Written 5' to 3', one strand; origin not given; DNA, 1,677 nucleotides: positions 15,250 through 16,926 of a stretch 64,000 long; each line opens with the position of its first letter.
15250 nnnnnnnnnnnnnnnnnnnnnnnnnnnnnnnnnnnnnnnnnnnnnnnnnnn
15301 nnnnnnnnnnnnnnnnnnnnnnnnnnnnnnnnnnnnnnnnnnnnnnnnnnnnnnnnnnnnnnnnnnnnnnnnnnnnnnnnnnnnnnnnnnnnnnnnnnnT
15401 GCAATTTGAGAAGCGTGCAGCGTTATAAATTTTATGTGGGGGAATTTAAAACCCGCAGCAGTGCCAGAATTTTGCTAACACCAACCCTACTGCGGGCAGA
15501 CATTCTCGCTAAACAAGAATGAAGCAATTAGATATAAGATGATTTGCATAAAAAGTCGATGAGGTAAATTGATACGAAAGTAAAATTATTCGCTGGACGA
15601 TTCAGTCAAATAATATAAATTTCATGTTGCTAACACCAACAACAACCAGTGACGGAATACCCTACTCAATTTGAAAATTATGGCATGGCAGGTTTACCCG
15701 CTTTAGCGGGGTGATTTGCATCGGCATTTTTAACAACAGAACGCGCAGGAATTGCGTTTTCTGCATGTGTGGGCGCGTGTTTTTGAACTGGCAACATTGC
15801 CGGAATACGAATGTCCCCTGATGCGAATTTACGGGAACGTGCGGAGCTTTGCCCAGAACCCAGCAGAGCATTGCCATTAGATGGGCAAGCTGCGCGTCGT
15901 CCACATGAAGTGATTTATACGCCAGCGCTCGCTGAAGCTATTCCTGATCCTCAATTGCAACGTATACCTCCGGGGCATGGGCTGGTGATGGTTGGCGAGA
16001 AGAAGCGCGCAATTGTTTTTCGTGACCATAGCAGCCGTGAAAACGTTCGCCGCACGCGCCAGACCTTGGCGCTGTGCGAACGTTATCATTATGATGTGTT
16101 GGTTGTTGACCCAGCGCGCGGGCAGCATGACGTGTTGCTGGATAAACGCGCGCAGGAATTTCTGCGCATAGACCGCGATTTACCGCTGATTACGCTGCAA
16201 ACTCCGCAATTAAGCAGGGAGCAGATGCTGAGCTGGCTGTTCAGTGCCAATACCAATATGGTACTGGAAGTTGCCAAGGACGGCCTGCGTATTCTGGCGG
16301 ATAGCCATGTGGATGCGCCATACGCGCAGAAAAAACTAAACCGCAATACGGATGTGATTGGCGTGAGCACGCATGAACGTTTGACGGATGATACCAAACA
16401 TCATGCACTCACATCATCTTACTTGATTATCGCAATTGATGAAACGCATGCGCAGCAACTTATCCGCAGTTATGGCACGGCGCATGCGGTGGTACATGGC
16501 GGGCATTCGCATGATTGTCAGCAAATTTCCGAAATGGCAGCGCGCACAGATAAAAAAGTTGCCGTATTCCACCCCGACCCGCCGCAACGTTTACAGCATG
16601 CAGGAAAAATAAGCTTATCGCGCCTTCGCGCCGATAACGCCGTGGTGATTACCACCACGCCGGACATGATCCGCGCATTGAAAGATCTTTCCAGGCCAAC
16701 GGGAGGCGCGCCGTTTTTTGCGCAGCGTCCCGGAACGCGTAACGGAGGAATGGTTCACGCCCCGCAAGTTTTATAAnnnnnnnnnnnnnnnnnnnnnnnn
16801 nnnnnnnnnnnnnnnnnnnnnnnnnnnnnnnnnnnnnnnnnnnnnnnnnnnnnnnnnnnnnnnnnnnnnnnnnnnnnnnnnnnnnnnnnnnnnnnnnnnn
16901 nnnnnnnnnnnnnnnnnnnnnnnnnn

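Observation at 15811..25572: Roughly 10-kb operon of four translationally coupled genes encoding very large proteins of unknown function: candidate novel system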

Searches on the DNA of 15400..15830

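Call 56: search_rna_families(source=window, start=15400, end=15830, threshold=evalue, max_evalue=1)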
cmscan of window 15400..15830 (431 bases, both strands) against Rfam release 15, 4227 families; matches with E-value up to 1: 1.
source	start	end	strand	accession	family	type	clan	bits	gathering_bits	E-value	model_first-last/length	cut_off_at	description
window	15678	15791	-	RF02709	TeloSII_ncR43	Gene; sRNA;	-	17.6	298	0.046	1-277/277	no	TeloSII non coding RNA 43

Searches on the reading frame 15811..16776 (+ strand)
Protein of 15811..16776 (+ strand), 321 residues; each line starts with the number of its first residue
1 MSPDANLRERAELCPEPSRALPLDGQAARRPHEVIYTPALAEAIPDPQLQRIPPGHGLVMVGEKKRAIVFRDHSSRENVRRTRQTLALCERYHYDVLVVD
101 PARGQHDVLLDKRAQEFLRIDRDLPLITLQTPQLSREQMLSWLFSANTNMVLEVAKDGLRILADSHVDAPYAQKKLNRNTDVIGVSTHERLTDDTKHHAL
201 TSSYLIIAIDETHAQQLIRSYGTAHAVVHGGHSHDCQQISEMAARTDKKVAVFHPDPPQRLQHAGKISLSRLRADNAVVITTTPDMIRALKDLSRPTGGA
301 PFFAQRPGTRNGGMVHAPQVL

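Call 3: search_protein_families(library=pfam, proteins=[window:15811-16776:+], max_evalue=0.01)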
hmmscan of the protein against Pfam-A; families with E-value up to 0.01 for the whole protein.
window:15811-16776:+ (321 aa): 0 families

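Call 4: search_protein_families(library=ncbifam, proteins=[window:15811-16776:+], max_evalue=0.01)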
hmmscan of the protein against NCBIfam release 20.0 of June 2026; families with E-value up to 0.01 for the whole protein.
window:15811-16776:+ (321 aa): 0 families

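Call 5: search_protein_families(library=padloc, proteins=[window:15811-16776:+], max_evalue=0.01)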
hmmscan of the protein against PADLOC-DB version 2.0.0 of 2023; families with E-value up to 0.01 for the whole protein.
window:15811-16776:+ (321 aa): 0 families

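Call 6: search_protein_families(library=phrogs, proteins=[window:15811-16776:+], max_evalue=0.01)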
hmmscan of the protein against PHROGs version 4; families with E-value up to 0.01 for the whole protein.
window:15811-16776:+ (321 aa): 0 families

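Call 103: search_solved_structures(query=A8, max_evalue=10, show_alignments=2)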
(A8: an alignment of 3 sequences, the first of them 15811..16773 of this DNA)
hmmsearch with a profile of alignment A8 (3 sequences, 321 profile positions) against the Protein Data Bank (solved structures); distinct sequences matched with E-value up to 10: 0.
